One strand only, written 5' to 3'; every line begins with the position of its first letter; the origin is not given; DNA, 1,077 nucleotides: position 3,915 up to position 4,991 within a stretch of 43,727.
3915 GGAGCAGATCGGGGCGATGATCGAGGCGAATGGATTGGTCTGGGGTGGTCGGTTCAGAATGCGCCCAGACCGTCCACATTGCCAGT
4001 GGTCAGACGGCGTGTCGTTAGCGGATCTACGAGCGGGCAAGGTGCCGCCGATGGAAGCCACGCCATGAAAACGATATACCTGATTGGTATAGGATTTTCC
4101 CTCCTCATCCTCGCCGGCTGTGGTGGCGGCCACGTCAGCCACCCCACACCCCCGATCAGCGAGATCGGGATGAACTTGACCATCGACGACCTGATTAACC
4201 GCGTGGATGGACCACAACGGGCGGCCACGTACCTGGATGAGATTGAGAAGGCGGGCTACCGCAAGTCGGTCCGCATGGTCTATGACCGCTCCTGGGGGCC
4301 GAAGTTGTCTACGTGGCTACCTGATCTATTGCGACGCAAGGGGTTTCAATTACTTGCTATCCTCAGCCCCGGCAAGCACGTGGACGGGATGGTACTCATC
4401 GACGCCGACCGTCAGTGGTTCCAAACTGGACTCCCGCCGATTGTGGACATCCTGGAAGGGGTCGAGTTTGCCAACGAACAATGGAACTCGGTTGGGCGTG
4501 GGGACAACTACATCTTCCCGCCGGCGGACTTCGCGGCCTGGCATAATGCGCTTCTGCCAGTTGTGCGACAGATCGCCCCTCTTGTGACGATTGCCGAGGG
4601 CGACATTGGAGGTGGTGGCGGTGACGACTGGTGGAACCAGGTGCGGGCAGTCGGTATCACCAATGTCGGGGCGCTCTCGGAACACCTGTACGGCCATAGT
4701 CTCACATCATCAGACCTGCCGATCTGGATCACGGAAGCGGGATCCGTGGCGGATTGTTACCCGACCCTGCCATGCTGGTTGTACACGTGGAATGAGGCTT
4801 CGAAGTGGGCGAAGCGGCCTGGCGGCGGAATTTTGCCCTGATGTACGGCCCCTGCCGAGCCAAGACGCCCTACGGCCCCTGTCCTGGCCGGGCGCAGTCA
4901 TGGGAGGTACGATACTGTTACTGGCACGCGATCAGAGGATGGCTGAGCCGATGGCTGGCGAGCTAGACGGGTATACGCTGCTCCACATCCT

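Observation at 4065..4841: Lipoprotein clan GH-A glycosidase fused into the lysis cassette in the spanin position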

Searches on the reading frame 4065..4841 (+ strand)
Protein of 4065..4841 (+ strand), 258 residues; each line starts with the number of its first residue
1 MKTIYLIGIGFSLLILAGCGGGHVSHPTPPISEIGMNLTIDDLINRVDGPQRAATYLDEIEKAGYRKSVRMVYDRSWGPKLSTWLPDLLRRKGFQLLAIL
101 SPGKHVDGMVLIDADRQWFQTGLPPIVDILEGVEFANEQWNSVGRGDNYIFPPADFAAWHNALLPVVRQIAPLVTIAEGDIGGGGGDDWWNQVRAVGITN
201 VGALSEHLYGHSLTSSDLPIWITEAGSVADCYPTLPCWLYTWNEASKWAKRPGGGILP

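Call 5: search_protein_families(library=pfam, proteins=[window:4065-4841:+], max_evalue=1)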
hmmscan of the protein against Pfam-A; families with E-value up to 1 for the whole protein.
window:4065-4841:+ (258 aa): 0 families

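Call 6: search_protein_families(library=phrogs, proteins=[window:4065-4841:+], max_evalue=1)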
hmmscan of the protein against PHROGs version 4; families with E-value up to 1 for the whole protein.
window:4065-4841:+ (258 aa): 0 families

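Call 7: find_homologous_proteins(query=window:4065-4841:+, max_evalue=0.001)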
Query window:4065-4841:+ (258 aa): 21 proteins with E <= 0.001 among 1341 candidates.
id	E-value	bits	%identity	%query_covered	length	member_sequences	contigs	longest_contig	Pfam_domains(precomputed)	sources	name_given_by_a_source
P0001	2.4e-175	600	99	100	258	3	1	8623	-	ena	-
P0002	3.1e-123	429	83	86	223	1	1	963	-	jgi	jgi:hypothetical protein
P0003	2.0e-120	420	71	100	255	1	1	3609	-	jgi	jgi:hypothetical protein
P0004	3.7e-120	419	73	91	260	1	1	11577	-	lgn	-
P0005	2.2e-116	406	70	91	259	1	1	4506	-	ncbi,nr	ncbi:MAG: hypothetical protein KGK17_00990 [Betaproteobacteria bacterium]|nr:hypothetical protein [B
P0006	1.8e-106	374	74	86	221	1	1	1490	-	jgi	jgi:hypothetical protein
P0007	1.5e-68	250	50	95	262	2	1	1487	-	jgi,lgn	-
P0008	4.8e-66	241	49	91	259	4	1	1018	-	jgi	jgi:hypothetical protein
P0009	1.7e-64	236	47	100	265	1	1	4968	-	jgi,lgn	-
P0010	6.5e-61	224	47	100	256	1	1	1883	-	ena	-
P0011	1.1e-60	224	46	100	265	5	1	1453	-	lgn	-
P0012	3.0e-60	222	50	86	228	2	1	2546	-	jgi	jgi:hypothetical protein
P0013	5.2e-58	215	44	100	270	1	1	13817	-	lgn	-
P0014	1.2e-52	197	42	99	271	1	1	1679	-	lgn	-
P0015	2.2e-47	180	38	100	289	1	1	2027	-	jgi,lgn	-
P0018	2.0e-45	174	44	99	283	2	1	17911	-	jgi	jgi:hypothetical protein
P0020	3.3e-36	143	40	96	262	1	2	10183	-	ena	-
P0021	1.9e-34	138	35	89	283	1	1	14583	-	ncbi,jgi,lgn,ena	-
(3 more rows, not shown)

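Call 8: search_solved_structures(query=window:4065-4841:+, max_evalue=10, show_alignments=3)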
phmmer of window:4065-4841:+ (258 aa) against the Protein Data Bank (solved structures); distinct sequences matched with E-value up to 10: 0.

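Call 9: search_protein_families(library=ncbifam, proteins=[window:4065-4841:+], max_evalue=1)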
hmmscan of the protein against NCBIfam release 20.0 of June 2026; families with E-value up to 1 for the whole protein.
window:4065-4841:+ (258 aa): 0 families

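Call 12: search_solved_structures(query=A1, max_evalue=10, show_alignments=3)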
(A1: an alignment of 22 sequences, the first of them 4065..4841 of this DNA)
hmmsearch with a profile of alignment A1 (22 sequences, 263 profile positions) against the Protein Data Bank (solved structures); distinct sequences matched with E-value up to 10: 8.
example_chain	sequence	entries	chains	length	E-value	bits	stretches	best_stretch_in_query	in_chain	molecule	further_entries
5g0m_A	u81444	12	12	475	0.022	17.4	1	58-217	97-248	BETA-GLUCURONIDASE | beta-glucuronidase from Acidobacterium capsulatum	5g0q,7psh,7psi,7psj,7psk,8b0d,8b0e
3vny_A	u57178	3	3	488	0.023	17.3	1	58-217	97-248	beta-GLUCURONIDASE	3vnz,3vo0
5l77_A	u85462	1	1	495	0.024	17.2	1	58-217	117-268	beta-glucuronidase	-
1w91_A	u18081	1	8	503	0.091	15.3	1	153-235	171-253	BETA-XYLOSIDASE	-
2bs9_A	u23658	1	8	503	0.091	15.3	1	153-235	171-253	BETA-XYLOSIDASE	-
2bfg_A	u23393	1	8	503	0.1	15.2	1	154-235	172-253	BETA-XYLOSIDASE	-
2wsk_A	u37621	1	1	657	0.35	13.4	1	128-210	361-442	GLYCOGEN DEBRANCHING ENZYME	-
9hyq_A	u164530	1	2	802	1.5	11.3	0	158-198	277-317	DUF5703 domain-containing protein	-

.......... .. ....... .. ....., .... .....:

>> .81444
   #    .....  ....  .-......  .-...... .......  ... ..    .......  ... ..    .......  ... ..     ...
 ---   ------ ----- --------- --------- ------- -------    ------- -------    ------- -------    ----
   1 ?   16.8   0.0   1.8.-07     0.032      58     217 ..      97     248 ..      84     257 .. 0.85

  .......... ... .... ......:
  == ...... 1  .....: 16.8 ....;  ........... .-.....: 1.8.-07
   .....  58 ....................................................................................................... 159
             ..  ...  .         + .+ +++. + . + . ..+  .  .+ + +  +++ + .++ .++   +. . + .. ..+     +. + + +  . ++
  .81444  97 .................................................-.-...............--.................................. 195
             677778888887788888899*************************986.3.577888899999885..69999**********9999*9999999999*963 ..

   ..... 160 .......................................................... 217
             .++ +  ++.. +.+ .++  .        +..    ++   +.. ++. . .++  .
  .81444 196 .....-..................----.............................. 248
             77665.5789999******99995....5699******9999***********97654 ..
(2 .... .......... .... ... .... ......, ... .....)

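Call 14: find_encoding_contigs(protein=P0018, flank=8000, max_places=3)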
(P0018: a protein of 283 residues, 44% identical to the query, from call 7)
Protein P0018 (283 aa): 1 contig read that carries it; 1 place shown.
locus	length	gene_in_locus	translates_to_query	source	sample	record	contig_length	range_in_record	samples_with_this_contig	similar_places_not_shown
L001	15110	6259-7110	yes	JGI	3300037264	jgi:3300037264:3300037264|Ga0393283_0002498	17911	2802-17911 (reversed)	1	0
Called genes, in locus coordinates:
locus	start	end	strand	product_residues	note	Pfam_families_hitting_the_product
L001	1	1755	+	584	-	?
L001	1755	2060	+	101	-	-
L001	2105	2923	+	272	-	-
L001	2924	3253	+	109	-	-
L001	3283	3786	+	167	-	-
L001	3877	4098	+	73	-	-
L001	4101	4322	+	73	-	-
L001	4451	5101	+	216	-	-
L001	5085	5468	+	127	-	-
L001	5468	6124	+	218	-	PF01464:SLT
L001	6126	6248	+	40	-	-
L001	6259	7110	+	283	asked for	-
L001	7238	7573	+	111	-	-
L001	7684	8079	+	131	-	-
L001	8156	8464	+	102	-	-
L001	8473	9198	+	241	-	-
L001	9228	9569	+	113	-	-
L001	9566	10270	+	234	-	-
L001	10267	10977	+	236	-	-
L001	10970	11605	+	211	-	PF05050:Methyltransf_21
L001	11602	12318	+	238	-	-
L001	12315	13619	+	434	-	PF08421:Methyltransf_13, PF13489:Methyltransf_23, PF08484:Methyltransf_14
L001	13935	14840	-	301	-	PF00589:Phage_integrase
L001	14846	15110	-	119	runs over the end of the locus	-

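Call 15: find_encoding_contigs(protein=P0021, flank=8000, max_places=3)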
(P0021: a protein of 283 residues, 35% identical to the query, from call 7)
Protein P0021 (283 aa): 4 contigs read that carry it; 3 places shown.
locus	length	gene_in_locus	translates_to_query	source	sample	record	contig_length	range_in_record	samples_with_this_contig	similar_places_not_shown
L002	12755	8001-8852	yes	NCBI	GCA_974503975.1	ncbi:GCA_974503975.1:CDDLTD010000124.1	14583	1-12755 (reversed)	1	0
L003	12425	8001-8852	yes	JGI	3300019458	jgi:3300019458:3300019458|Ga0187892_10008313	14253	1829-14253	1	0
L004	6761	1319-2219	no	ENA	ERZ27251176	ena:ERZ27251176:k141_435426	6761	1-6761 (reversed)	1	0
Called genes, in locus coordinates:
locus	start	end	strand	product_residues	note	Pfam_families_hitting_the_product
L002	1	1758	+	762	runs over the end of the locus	-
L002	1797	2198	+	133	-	-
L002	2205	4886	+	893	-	-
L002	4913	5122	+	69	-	-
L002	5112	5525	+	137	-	-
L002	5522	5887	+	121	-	-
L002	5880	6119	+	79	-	-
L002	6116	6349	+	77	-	-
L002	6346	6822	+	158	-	-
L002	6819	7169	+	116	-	-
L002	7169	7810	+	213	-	PF01464:SLT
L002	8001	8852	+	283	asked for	-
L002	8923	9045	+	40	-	-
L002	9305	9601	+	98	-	-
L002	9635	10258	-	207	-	-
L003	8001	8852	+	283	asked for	-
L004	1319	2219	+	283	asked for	-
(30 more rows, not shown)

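Call 17: find_encoding_contigs(protein=P0013, flank=8000, max_places=2)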
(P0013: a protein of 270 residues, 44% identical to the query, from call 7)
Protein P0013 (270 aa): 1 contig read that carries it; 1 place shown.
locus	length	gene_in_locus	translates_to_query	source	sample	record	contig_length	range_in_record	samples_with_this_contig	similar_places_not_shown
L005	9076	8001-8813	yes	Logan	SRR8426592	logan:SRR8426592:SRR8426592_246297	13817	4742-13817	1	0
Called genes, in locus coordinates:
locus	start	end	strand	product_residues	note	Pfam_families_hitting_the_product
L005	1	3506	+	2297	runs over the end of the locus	-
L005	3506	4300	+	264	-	-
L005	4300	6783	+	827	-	-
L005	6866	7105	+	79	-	-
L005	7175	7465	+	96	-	-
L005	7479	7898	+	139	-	PF07486:Hydrolase_2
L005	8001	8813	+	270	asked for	-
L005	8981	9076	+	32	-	?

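Call 18: find_encoding_contigs(protein=P0020, flank=8000, max_places=2)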
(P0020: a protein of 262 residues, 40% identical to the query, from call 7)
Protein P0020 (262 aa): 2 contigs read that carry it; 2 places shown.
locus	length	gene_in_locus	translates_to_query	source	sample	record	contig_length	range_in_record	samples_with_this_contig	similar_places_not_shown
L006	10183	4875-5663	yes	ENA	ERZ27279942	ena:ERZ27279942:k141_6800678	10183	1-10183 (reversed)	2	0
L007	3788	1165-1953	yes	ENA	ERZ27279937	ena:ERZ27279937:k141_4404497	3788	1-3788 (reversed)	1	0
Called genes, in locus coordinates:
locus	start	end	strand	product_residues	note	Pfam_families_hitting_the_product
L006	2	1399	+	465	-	?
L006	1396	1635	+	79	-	-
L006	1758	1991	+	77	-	-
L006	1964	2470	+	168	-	PF05838:Glyco_hydro_108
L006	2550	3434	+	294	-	-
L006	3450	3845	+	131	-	-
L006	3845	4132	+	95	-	-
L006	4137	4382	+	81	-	-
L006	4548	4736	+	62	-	-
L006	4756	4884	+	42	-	-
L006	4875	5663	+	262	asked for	-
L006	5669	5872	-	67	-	PF04448:DUF551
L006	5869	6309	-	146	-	-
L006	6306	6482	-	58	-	-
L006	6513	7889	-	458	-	PF20530:DUF6745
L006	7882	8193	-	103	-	-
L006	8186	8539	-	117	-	-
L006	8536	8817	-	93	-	-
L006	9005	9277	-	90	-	-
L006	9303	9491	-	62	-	-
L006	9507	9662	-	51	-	-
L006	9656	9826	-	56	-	-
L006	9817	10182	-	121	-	?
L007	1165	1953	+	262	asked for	-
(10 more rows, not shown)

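Call 19: find_encoding_contigs(protein=P0004, flank=8000, max_places=2)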
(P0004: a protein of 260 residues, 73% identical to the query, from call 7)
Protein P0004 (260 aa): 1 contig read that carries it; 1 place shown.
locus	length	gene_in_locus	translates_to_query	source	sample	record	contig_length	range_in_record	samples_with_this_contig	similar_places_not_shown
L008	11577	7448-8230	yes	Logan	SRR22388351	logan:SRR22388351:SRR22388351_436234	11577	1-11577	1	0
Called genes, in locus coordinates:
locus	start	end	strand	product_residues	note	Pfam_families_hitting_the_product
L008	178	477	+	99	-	-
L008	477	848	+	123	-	PF00583:Acetyltransf_1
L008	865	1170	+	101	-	-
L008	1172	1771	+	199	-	-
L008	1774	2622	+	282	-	-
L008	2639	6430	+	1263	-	-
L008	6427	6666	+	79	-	-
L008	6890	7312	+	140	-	PF00959:Phage_lysozyme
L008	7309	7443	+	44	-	-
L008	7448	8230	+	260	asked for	-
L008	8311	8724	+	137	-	PF13392:HNH_3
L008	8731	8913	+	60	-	-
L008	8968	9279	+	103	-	-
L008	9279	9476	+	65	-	-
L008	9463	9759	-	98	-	-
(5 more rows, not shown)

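Call 20: predict_structure(alignment_id=A1)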
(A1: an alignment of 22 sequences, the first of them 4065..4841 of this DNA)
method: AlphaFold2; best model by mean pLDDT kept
length: 258 residues; sequences in the alignment: 22
mean_pLDDT: 84.3   pTM: 0.81
mean pLDDT of the five models: 84.3, 82.6, 79.6, 77.5, 77.1
residues with pLDDT >= 90: 139; 70-90: 68; 50-70: 32; < 50: 19
segments of 3 or more residues with pLDDT < 50: 18-22, 243-250, 254-258
pLDDT, mean of each block of 10 residues (from residue 1): 57 53 70 90 84 90 93 94 97 98 83 97 98 92 64 93 98 95 81 96 92 90 90 92 48 47
secondary structure, 60 per line:
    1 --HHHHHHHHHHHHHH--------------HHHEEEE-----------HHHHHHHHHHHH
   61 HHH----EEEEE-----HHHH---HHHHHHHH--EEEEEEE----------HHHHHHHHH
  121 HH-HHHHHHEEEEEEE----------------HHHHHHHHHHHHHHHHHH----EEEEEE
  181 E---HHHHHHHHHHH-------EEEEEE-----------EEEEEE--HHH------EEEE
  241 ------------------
elements in order: H3-16 E34-37 H49-63 E68-72 H78-81 H85-92 E95-101 H112-122 H124-129 E130-136 H153-170 E175-181 H185-195 E203-208 E220-225 E237-240

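Call 27: fold_search(model_id=the predicted structure, library=pdb)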
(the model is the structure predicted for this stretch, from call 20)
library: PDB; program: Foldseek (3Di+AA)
matches with E <= 10: 1531; with E <= 0.001: 66
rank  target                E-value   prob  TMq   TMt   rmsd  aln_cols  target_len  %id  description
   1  7psk_A                6.3e-07  1.00  0.57  0.36   7.1       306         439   14  Crystal structure of beta-glucuronidase from Acidobacterium capsulatum in complex with covalent inhibitor GR109 (released 2022-08-03)
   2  8b0e                  1.1e-06  1.00  0.55  0.35   7.2       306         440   12  Crystal structure of beta-glucuronidase from Acidobacterium capsulatum in complex with covalent inhibitor VB158 (released 2022-12-28)
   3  8b0d                  1.9e-06  1.00  0.56  0.36   6.1       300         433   14  Crystal structure of beta-glucuronidase from Acidobacterium capsulatum in complex with covalent inhibitor VB151 (released 2022-12-28)
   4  7psh                  2.6e-06  1.00  0.56  0.35   6.9       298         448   13  Crystal structure of beta-glucuronidase from Acidobacterium capsulatum at 1.24 Angstrom resolution (released 2022-08-03)
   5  7psj_A                2.9e-06  1.00  0.56  0.36   7.1       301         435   13  Crystal structure of beta-glucuronidase from Acidobacterium capsulatum in complex with covalent inhibitor VL166 (released 2022-08-03)
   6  7bob_A                3.2e-06  1.00  0.53  0.27   8.2       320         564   13  Exo-beta-1,4-mannosidase Op5Man5 from Opitutaceae bacterium strain TAV5 (released 2021-07-14)
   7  7bob_C                3.4e-06  1.00  0.52  0.26   8.6       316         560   13  Exo-beta-1,4-mannosidase Op5Man5 from Opitutaceae bacterium strain TAV5 (released 2021-07-14)
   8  8ohu                  3.6e-06  1.00  0.54  0.34   7.5       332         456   12  Crystal structure of Beta-glucuronidase from Acidobacterium capsulatum in complex with glucuronic acid configured isofag (released 2024-01-10)
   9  5g0m                  7.1e-06  1.00  0.51  0.31   7.5       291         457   14  beta-glucuronidase with an activity-based probe (N-acyl cyclophellitol aziridine) bound (released 2017-04-12)
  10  5l77                  7.6e-06  1.00  0.53  0.33   7.2       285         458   14  A glycoside hydrolase mutant with an unreacted activity based probe bound (released 2017-05-31)
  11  7bob_B                8.0e-06  1.00  0.55  0.28   7.7       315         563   15  Exo-beta-1,4-mannosidase Op5Man5 from Opitutaceae bacterium strain TAV5 (released 2021-07-14)
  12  7psi                  1.1e-05  1.00  0.52  0.32   7.5       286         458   15  Crystal structure of beta-glucuronidase from Acidobacterium capsulatum in complex with covalent inhibitor ME727 (released 2022-08-03)
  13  3vny                  1.2e-05  1.00  0.51  0.30   6.2       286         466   14  Crystal structure of beta-glucuronidase from Acidobacterium capsulatum (released 2012-02-22)
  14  8oht                  1.3e-05  1.00  0.54  0.33   7.0       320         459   12  Crystal structure of Beta-glucuronidase from Acidobacterium capsulatum in complex with competitive inhibitor derrived fr (released 2024-01-10)
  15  8ohv                  1.5e-05  1.00  0.50  0.31   6.6       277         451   14  Crystal structure of Beta-glucuronidase from Acidobacterium capsulatum in complex with glucuronic acid configured 3-gemi (released 2024-01-10)
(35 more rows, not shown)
